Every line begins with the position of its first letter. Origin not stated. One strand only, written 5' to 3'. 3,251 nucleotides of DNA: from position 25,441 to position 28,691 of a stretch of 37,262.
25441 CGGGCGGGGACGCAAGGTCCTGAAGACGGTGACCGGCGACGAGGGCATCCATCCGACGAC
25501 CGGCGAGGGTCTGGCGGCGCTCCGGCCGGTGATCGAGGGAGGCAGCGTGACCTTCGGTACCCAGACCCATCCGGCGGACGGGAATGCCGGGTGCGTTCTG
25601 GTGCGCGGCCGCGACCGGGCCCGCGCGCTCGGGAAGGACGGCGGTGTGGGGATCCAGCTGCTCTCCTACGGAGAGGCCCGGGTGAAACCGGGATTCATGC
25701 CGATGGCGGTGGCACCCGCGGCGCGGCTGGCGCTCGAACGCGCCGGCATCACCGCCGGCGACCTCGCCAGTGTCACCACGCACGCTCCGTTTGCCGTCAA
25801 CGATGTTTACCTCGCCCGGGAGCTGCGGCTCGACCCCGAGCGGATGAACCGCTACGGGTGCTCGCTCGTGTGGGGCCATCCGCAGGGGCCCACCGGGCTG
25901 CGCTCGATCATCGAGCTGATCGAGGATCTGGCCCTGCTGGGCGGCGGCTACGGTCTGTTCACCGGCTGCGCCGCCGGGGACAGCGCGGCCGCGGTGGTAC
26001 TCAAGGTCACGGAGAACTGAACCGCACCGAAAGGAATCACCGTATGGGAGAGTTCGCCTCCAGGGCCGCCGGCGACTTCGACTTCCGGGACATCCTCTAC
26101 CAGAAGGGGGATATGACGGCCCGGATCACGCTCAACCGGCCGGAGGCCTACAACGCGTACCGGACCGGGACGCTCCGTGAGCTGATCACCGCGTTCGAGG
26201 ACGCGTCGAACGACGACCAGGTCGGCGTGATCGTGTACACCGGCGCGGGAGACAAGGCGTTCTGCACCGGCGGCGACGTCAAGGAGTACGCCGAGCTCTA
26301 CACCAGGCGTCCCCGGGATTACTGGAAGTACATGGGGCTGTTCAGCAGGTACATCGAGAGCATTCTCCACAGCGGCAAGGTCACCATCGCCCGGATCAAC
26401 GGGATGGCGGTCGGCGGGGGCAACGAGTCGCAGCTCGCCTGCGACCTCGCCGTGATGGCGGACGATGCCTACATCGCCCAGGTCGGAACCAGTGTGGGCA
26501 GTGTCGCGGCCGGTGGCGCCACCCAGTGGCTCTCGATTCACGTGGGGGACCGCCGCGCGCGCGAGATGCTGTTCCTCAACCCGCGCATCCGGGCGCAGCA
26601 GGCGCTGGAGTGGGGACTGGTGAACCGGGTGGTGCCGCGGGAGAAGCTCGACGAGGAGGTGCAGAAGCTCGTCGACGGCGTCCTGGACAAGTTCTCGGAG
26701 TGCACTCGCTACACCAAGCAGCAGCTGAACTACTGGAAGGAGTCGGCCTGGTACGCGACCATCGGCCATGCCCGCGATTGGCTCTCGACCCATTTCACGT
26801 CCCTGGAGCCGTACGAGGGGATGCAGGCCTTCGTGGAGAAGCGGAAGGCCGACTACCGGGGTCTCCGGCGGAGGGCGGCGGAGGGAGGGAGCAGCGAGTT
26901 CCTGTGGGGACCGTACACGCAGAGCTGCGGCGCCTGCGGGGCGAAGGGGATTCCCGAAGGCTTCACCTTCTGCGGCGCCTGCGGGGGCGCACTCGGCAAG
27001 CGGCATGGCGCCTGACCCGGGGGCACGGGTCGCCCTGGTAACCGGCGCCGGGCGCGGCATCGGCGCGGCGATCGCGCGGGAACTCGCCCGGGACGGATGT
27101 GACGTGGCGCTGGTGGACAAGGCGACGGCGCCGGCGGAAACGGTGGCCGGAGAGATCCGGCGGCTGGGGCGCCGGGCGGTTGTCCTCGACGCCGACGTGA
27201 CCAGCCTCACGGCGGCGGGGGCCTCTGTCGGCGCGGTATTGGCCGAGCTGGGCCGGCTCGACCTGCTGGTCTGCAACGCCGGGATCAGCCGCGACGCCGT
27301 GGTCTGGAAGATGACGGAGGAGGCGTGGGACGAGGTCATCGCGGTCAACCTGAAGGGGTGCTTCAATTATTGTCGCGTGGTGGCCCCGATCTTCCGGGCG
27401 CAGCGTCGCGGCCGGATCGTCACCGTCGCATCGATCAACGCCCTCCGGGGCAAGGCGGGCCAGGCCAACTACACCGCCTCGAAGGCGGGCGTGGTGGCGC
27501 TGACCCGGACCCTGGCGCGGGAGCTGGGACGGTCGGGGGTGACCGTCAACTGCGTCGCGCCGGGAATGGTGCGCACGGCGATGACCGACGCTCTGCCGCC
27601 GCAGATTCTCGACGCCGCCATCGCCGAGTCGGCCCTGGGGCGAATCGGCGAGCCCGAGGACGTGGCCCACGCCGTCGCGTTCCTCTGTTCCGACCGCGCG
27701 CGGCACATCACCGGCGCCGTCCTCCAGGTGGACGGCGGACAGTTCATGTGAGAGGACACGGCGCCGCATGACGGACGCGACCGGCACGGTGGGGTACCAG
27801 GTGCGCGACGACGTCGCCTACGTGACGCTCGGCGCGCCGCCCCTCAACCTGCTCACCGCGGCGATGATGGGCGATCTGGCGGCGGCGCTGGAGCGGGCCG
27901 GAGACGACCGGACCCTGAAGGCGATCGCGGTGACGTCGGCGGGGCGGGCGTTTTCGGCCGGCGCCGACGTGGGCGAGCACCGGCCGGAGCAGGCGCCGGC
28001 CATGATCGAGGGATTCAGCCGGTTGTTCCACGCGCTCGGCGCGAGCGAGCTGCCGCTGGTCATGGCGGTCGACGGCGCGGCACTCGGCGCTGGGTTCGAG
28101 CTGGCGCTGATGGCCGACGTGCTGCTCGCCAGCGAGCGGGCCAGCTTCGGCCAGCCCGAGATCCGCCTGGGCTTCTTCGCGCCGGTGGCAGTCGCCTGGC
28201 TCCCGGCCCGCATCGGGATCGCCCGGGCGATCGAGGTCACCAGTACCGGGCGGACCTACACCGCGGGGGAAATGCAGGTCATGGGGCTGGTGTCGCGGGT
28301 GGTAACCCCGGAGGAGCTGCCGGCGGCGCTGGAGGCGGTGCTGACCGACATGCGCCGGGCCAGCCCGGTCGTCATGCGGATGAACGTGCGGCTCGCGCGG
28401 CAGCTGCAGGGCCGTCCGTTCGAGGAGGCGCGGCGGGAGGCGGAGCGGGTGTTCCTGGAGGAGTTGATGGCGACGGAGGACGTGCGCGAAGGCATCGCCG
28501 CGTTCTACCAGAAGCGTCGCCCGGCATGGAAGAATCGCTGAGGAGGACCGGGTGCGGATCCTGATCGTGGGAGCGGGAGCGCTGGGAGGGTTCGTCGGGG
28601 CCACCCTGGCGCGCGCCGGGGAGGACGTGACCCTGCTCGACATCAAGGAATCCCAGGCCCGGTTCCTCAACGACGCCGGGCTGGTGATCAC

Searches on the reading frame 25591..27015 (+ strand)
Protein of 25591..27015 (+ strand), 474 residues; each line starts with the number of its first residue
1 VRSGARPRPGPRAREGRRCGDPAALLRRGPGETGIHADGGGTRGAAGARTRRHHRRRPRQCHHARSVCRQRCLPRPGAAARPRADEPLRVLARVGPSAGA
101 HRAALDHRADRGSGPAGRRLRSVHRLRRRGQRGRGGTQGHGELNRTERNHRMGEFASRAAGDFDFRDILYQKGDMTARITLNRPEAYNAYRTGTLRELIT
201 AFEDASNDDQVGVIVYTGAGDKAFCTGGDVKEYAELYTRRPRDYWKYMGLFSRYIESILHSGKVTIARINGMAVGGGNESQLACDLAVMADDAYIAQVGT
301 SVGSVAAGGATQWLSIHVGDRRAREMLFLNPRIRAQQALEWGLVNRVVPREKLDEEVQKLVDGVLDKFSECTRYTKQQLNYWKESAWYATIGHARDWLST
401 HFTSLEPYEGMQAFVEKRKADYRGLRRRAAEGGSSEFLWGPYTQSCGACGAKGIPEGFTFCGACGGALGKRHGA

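Call 3: search_protein_families(library=pfam, proteins=[window:25591-27015:+], max_evalue=0.01)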
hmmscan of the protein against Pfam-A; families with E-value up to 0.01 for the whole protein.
window:25591-27015:+ (474 aa): 3 families
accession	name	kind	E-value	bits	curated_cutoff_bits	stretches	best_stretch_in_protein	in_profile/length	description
PF00378.25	ECH_1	-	8.2e-57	192.8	27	1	177-423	7-249/251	Enoyl-CoA hydratase/isomerase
PF16113.10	ECH_2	-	7.5e-25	88.6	27.2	1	177-414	2-238/335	Enoyl-CoA hydratase/isomerase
PF24463.1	DUF7577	-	0.0042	17.1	28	0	445-468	4-26/27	Domain of unknown function (DUF7577)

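Call 9: search_protein_families(library=ncbifam, proteins=[window:25591-27015:+], max_evalue=1e-10)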
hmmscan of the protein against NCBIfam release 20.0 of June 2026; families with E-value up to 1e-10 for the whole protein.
window:25591-27015:+ (474 aa): 67 families (the best 25 are shown)
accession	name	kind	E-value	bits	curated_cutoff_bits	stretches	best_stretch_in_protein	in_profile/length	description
TIGR03200.1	dearomat_oah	equivalog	6.1e-55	186.7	464.45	1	173-350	35-212/360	6-oxocyclohex-1-ene-1-carbonyl-CoA hydratase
TIGR03210.1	badI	equivalog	7.9e-55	185.9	467.6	1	165-423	1-254/256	2-ketocyclohexanecarboxyl-CoA hydrolase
NF005637.0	PRK07396.1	equivalog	4.6e-53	180.4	380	1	164-427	11-271/273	1,4-dihydroxy-2-naphthoyl-CoA synthase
TIGR01929.1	menB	equivalog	9.2e-51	172.9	342.7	1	165-423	1-257/259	1,4-dihydroxy-2-naphthoyl-CoA synthase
NF004475.0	PRK05809.1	subfamily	4.9e-46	157.3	394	1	164-422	2-257/260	short-chain-enoyl-CoA hydratase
NF042430.2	EnCoAhydt_DpgD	equivalog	4.2e-43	147.6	400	1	170-424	1-257/258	enoyl-CoA-hydratase DpgD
NF005802.0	PRK07657.1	equivalog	4.2e-42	144.5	363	1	175-424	13-259/260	enoyl-CoA hydratase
NF006008.0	PRK08139.1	equivalog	2.8e-41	141.8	313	1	170-423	15-264/266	enoyl-CoA hydratase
NF006566.0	PRK09076.1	subfamily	4.5e-41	141.2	286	1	168-423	7-258/260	enoyl-CoA hydratase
NF006128.0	PRK08272.1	subfamily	3.8e-39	134.8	257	1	164-363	11-230/308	crotonase/enoyl-CoA hydratase family protein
NF004796.0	PRK06144.1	subfamily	5.7e-39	134.2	272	1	167-424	9-261/262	enoyl-CoA hydratase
NF004840.0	PRK06190.1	equivalog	6.2e-39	134.2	253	1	169-391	7-225/260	enoyl-CoA hydratase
NF004517.0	PRK05862.1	equivalog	6.3e-38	130.7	396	1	165-423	3-255/257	enoyl-CoA hydratase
NF005803.0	PRK07658.1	equivalog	1e-37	129.9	313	1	170-424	6-256/257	enoyl-CoA hydratase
NF004795.0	PRK06143.1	subfamily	2.2e-36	125.7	283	1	175-419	18-258/260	enoyl-CoA hydratase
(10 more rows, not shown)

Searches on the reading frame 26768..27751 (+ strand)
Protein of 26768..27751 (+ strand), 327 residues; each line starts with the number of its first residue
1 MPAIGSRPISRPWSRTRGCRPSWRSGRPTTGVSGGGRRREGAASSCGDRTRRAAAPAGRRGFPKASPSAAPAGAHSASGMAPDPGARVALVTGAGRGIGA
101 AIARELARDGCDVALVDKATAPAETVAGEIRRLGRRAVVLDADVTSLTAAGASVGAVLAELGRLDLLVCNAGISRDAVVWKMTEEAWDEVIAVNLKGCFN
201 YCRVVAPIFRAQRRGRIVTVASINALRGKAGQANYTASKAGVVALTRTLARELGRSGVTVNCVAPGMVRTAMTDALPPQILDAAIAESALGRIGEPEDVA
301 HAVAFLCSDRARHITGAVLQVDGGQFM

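Call 3: search_protein_families(library=pfam, proteins=[window:26768-27751:+], max_evalue=0.01)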
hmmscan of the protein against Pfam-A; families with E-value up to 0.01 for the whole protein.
window:26768-27751:+ (327 aa): 6 families
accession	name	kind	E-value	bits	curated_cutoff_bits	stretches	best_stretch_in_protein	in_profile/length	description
PF13561.12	adh_short_C2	-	9.5e-65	218.9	27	1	93-324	1-234/236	Enoyl-(Acyl carrier protein) reductase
PF00106.31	adh_short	-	1.3e-60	204.6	26.6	1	87-277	1-191/195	short chain dehydrogenase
PF08659.16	KR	-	1.7e-16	61.1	22.6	1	89-261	3-174/180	KR domain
PF23441.1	SDR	-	2.8e-05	24.1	27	1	237-327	165-257/258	SDR-like rossmann domain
PF13439.12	Glyco_transf_4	-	0.004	17.6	28.5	0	102-168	11-77/170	Glycosyltransferase Family 4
PF01370.27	Epimerase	-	0.0051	16.7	20.9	0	89-188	1-89/240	NAD dependent epimerase/dehydratase family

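Call 9: search_protein_families(library=ncbifam, proteins=[window:26768-27751:+], max_evalue=1e-10)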
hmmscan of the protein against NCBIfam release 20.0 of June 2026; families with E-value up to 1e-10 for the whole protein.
window:26768-27751:+ (327 aa): 216 families (the best 25 are shown)
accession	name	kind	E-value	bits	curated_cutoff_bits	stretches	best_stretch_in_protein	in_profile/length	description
TIGR01830.1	3oxo_ACP_reduc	equivalog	1.5e-82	276.9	297.75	1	89-324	1-237/239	3-oxoacyl-[acyl-carrier-protein] reductase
NF004198.0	PRK05653.1-3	equivalog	2.6e-79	266.2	296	1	86-327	7-248/248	3-oxoacyl-ACP reductase FabG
NF004197.0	PRK05653.1-1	equivalog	1.4e-73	247.6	332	1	87-327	8-248/249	3-oxoacyl-ACP reductase FabG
NF009464.0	PRK12824.1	subfamily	7e-73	245.3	269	1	87-327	3-244/245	3-oxoacyl-ACP reductase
TIGR01829.1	AcAcCoA_reduct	subfamily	1.4e-72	244.3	302.1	1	87-327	1-242/242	acetoacetyl-CoA reductase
NF009466.0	PRK12826.1-2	subfamily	7e-71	238.6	222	1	86-326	3-245/248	3-oxoacyl-ACP reductase FabG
NF005559.1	PRK07231.1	subfamily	3.4e-68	229.8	215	1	87-326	5-248/249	glucose 1-dehydrogenase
NF004791.0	PRK06138.1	equivalog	1.5e-64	217.7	312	1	87-325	6-249/252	SDR family oxidoreductase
NF004199.0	PRK05653.1-4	equivalog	2.6e-64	217.1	301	1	87-327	6-247/247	3-oxoacyl-ACP reductase FabG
NF004200.0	PRK05653.1-5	equivalog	3.8e-64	216.5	273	1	87-324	3-240/242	3-oxoacyl-ACP reductase FabG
NF052558.1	MBtsdlDhBudC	equivalog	2.7e-61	207.3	270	1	87-325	4-241/250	meso-2,3-butanediol dehydrogenase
NF006110.0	PRK08261.1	equivalog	8.8e-60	202.8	410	1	86-325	214-450/454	3-oxoacyl-ACP reductase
NF009468.0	PRK12826.1-4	equivalog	7.3e-59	199.5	318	1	86-326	7-248/256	SDR family oxidoreductase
TIGR03971.1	SDR_subfam_1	subfamily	2.8e-58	197.4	300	1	87-325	4-268/271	mycofactocin-coupled SDR family oxidoreductase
NF053542.1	FlxB_rubin_SDR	equivalog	2.5e-57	194.4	340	1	88-324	2-238/239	flexirubin biosynthesis SDR family reductase FlxB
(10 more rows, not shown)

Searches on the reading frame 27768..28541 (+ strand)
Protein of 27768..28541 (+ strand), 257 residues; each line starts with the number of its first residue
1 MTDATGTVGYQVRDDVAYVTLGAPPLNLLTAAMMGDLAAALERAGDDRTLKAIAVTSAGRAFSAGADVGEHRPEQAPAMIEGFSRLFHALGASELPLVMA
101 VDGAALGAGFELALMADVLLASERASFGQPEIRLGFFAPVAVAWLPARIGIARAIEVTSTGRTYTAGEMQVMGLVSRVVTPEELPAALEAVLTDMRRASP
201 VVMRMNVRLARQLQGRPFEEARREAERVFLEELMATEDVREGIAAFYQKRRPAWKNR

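Call 3: search_protein_families(library=pfam, proteins=[window:27768-28541:+], max_evalue=0.01)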
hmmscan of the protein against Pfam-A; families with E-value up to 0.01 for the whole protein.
window:27768-28541:+ (257 aa): 2 families
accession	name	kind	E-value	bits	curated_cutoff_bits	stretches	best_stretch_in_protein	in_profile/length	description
PF00378.25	ECH_1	-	4.8e-50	170.7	27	1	14-256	4-250/251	Enoyl-CoA hydratase/isomerase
PF16113.10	ECH_2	-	1e-25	91.4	27.2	1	24-191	9-184/335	Enoyl-CoA hydratase/isomerase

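Call 9: search_protein_families(library=ncbifam, proteins=[window:27768-28541:+], max_evalue=1e-10)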
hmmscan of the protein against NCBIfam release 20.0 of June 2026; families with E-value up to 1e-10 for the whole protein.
window:27768-28541:+ (257 aa): 68 families (the best 25 are shown)
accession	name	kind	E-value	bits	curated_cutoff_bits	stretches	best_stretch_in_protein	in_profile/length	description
TIGR03189.1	dienoyl_CoA_hyt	equivalog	7.5e-45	153.2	292.5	1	20-257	15-251/251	cyclohexa-1,5-dienecarbonyl-CoA hydratase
NF004517.0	PRK05862.1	equivalog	6.3e-42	143.9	396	1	11-257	9-257/257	enoyl-CoA hydratase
NF051848.1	EnCoAHydtEchA19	equivalog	2.3e-41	142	400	1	15-257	9-258/258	enoyl-CoA hydratase EchA19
NF005803.0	PRK07658.1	equivalog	4.5e-41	140.9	313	1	10-257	6-257/257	enoyl-CoA hydratase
NF007239.0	PRK09674.1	equivalog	2.4e-39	135.3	371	1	11-256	9-256/257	2,3-dehydroadipyl-CoA hydratase PaaF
NF004857.0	PRK06210.1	equivalog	2.7e-39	135.3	341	1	5-255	7-273/275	enoyl-CoA hydratase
NF005073.0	PRK06495.1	subfamily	2.2e-38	132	296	1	8-257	6-257/257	enoyl-CoA hydratase/isomerase family protein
NF006008.0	PRK08139.1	equivalog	1.5e-36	126.3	313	1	8-256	13-265/266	enoyl-CoA hydratase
NF006699.0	PRK09245.1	subfamily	5.5e-36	124.2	354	1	10-256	7-265/266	crotonase/enoyl-CoA hydratase family protein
NF006109.0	PRK08260.1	subfamily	6.4e-36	124.1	320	1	7-256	5-277/296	enoyl-CoA hydratase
NF006007.0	PRK08138.1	subfamily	3.4e-35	121.7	355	1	12-256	14-260/261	enoyl-CoA hydratase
NF042430.2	EnCoAhydt_DpgD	equivalog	1.8e-34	119.4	400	1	10-256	1-257/258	enoyl-CoA-hydratase DpgD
NF005675.0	PRK07468.1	equivalog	2.5e-34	119.2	350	1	16-256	15-261/262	crotonase/enoyl-CoA hydratase family protein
NF006100.0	PRK08252.1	subfamily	1.2e-33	116.7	282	1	7-255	4-252/254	crotonase/enoyl-CoA hydratase family protein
NF004840.0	PRK06190.1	equivalog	4e-33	115.1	253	1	9-241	7-246/260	enoyl-CoA hydratase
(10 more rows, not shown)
